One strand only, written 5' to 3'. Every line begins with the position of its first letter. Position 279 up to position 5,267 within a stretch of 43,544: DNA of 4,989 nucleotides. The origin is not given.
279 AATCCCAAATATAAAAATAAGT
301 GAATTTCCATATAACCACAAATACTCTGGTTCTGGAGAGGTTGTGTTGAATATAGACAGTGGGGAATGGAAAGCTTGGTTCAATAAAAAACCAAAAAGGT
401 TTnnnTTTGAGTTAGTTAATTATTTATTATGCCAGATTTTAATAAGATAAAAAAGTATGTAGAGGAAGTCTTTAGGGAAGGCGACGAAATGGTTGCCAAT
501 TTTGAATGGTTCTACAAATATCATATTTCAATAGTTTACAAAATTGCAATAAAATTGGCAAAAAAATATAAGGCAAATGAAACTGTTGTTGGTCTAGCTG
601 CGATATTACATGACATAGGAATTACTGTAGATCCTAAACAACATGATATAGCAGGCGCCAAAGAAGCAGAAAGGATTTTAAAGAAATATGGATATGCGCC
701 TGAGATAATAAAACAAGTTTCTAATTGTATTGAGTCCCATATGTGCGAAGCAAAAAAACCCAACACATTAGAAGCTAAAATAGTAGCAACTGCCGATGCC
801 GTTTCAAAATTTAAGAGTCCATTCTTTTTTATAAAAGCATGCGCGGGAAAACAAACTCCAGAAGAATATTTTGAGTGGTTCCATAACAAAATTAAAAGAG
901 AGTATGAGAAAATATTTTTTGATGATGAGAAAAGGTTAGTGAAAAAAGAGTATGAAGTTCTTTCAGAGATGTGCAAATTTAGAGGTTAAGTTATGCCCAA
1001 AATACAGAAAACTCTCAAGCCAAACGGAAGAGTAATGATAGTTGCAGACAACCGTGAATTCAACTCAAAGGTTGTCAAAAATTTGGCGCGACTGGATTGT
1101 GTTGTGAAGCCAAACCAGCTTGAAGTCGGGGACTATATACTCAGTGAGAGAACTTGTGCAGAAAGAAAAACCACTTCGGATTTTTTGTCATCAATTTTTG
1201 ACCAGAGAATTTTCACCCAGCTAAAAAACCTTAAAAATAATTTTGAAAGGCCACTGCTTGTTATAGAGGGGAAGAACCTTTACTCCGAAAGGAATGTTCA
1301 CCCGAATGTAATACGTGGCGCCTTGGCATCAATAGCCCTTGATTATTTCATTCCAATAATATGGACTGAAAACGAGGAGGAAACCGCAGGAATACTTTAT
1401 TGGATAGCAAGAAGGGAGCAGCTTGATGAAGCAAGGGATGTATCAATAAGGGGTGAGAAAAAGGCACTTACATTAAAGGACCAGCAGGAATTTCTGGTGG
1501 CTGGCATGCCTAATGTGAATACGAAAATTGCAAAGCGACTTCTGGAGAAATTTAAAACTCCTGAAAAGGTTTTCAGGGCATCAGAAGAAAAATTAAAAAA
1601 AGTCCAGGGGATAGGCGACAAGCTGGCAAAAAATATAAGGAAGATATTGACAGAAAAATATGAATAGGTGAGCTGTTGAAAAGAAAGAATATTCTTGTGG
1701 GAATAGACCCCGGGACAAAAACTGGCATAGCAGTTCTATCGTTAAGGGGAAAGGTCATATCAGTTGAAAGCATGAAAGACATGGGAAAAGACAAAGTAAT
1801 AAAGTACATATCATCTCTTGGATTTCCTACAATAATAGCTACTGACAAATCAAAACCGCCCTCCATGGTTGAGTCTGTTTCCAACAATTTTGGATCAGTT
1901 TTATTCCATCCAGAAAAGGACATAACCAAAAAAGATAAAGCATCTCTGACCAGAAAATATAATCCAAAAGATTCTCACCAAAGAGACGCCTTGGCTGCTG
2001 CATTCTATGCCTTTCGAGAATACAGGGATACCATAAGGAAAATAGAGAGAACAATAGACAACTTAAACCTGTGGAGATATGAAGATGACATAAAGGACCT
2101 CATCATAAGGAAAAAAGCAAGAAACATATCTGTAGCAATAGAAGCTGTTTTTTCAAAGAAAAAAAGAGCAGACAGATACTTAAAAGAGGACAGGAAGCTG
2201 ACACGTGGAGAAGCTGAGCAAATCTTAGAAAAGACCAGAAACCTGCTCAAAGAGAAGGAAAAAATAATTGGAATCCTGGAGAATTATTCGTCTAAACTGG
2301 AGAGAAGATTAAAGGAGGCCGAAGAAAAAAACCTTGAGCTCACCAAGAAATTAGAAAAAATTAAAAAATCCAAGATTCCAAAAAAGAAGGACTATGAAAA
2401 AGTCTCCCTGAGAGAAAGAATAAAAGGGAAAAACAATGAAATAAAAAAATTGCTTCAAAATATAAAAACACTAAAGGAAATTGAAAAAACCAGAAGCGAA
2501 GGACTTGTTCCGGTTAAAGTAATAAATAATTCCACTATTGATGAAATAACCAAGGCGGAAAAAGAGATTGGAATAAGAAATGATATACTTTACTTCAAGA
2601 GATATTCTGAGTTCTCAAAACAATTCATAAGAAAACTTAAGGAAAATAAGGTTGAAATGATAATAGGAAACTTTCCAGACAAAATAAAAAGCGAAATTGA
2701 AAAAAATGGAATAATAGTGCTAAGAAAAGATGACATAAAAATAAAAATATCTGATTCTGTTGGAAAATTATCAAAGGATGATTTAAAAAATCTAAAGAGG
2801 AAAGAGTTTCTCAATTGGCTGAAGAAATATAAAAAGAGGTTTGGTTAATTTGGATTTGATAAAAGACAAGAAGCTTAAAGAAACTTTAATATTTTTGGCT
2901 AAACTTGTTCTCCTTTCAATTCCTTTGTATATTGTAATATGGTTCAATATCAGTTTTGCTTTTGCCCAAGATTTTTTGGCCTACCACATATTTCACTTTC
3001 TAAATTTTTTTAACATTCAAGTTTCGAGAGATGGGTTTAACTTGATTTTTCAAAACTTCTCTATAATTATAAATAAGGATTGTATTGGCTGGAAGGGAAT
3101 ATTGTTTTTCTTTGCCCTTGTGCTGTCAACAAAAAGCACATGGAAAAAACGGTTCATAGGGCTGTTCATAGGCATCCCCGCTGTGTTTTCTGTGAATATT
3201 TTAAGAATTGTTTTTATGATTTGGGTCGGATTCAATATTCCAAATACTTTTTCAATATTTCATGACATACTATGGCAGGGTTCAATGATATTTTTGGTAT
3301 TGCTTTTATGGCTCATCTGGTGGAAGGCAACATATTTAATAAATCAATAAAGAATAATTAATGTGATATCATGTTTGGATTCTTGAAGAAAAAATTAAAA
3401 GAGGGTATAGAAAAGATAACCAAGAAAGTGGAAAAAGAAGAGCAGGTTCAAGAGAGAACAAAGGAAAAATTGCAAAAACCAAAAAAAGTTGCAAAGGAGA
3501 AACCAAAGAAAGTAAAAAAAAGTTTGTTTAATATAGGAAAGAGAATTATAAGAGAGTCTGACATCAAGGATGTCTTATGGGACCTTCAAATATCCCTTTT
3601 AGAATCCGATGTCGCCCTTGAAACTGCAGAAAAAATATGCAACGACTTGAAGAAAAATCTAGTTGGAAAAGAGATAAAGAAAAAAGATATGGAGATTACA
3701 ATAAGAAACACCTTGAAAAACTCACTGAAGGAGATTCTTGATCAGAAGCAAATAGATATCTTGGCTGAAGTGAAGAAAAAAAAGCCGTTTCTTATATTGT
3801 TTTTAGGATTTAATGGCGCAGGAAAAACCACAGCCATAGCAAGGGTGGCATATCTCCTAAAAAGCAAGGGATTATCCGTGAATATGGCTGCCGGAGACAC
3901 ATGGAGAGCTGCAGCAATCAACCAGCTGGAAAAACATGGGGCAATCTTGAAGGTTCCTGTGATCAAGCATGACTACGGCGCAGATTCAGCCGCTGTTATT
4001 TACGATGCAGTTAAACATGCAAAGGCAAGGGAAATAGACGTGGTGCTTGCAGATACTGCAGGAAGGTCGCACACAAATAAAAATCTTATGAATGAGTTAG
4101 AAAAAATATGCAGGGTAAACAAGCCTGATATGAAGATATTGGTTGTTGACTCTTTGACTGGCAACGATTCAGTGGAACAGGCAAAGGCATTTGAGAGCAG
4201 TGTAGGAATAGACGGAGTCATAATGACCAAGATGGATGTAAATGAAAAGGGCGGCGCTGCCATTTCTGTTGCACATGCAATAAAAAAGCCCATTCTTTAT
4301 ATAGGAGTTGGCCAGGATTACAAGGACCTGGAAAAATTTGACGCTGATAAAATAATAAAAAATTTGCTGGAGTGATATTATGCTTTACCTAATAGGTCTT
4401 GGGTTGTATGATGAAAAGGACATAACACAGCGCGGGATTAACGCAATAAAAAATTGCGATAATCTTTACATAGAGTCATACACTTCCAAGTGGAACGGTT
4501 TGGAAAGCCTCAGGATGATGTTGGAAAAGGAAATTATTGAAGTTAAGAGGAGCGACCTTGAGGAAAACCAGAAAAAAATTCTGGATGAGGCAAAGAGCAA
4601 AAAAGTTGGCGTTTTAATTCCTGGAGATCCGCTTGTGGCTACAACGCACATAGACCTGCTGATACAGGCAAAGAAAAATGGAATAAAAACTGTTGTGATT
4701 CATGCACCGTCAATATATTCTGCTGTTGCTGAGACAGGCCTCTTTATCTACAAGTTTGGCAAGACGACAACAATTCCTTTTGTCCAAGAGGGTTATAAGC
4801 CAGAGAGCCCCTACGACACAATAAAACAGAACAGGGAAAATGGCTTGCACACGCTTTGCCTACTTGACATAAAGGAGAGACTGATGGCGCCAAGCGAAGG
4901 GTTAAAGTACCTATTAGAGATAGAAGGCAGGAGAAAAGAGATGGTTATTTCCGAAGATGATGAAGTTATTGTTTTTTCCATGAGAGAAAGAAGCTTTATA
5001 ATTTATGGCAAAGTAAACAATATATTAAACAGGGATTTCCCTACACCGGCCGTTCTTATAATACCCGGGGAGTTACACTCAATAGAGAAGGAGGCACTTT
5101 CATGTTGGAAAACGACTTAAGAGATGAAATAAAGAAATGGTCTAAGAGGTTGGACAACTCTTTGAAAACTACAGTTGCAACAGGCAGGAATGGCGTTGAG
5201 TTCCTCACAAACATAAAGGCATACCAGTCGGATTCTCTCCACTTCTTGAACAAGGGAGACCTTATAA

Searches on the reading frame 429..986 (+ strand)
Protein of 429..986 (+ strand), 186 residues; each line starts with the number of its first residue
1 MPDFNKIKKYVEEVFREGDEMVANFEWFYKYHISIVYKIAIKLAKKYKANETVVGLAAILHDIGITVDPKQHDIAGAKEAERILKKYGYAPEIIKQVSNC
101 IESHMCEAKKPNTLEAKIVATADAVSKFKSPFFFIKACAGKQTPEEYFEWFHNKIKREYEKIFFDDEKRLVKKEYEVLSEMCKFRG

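Call 74: search_protein_families(library=pfam, proteins=[window:429-986:+], max_evalue=0.001)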
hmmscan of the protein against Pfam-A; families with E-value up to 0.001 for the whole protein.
window:429-986:+ (186 aa): 1 family
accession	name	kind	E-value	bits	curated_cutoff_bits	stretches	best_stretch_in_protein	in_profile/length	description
PF01966.28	HD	-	2.2e-13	50.9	22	1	31-126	3-114/116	HD domain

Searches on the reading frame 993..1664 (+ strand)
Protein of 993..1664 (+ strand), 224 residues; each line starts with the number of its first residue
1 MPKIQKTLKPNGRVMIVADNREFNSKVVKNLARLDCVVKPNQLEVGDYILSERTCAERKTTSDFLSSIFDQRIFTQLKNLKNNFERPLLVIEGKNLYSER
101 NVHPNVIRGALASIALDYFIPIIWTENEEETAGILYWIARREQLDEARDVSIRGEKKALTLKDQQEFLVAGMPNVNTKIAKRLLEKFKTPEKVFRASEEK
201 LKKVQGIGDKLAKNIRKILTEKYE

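Call 74: search_protein_families(library=pfam, proteins=[window:993-1664:+], max_evalue=0.001)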
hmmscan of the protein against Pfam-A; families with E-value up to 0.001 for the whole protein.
window:993-1664:+ (224 aa): 5 families
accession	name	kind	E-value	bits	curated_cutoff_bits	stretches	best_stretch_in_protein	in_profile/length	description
PF02732.21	ERCC4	-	1.6e-34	119.2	24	1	19-136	2-138/140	ERCC4 domain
PF14520.12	HHH_5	-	2e-10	41.4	27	1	171-217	6-53/57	Helix-hairpin-helix domain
PF12826.13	HHH_2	-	4.7e-09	36.7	27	1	170-221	6-57/64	Helix-hairpin-helix motif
PF14716.13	HHH_8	-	8.3e-05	23.3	30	0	197-221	46-70/73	Helix-hairpin-helix domain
PF00633.29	HHH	-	0.00031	20.9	24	1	191-217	3-29/30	Helix-hairpin-helix motif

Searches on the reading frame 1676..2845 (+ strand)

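Call 74: search_protein_families(library=pfam, proteins=[window:1676-2845:+], max_evalue=0.001)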
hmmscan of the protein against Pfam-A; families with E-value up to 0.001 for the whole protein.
window:1676-2845:+ (390 aa): 1 family
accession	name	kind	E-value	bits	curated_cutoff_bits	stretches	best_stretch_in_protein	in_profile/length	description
PF04312.18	DUF460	-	7.9e-38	129.7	28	1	2-109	28-135/135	Protein of unknown function (DUF460)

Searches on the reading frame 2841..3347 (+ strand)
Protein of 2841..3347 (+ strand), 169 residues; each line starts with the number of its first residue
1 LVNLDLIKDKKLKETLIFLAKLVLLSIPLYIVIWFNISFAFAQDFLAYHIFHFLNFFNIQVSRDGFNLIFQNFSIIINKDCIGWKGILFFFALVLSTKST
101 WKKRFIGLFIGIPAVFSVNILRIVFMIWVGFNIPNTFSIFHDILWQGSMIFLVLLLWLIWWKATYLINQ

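Call 74: search_protein_families(library=pfam, proteins=[window:2841-3347:+], max_evalue=0.001)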
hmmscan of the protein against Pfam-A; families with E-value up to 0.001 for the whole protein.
window:2841-3347:+ (169 aa): 1 family
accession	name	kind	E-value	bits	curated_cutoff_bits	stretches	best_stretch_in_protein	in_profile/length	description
PF09721.15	Exosortase_EpsH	-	1.8e-12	47.6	25.7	1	15-161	101-252/254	Transmembrane exosortase (Exosortase_EpsH)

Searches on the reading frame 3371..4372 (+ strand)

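Call 74: search_protein_families(library=pfam, proteins=[window:3371-4372:+], max_evalue=0.001)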
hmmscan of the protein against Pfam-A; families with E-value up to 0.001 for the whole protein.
window:3371-4372:+ (334 aa): 4 families
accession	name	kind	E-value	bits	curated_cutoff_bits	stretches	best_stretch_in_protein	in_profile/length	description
PF00448.28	SRP54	-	6.6e-72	241.7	22.7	1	140-333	2-195/196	SRP54-type protein, GTPase domain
PF02881.24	SRP54_N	-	1.4e-11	44.8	22.4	1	52-107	8-66/75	SRP54-type protein, helical bundle domain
PF13604.12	AAA_30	-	4.4e-06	27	27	1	123-276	2-139/191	AAA domain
PF25199.1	nSTAND_NTPase5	-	0.00053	20.3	34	0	129-228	31-132/145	Novel STAND NTPase 5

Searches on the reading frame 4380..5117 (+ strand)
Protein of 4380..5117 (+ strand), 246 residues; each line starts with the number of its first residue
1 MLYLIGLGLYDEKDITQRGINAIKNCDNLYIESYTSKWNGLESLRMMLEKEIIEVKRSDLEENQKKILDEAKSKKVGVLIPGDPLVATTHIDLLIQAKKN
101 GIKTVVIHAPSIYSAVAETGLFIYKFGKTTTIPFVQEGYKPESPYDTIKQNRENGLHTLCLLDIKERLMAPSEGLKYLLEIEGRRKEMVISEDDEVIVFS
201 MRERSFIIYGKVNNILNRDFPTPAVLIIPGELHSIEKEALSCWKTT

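Call 74: search_protein_families(library=pfam, proteins=[window:4380-5117:+], max_evalue=0.001)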
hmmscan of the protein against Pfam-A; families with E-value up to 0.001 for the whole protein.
window:4380-5117:+ (246 aa): 1 family
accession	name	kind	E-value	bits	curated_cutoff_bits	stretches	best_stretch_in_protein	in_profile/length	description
PF00590.25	TP_methylase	-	3.2e-18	66.9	27.8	1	1-185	1-187/212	Tetrapyrrole (Corrin/Porphyrin) Methylases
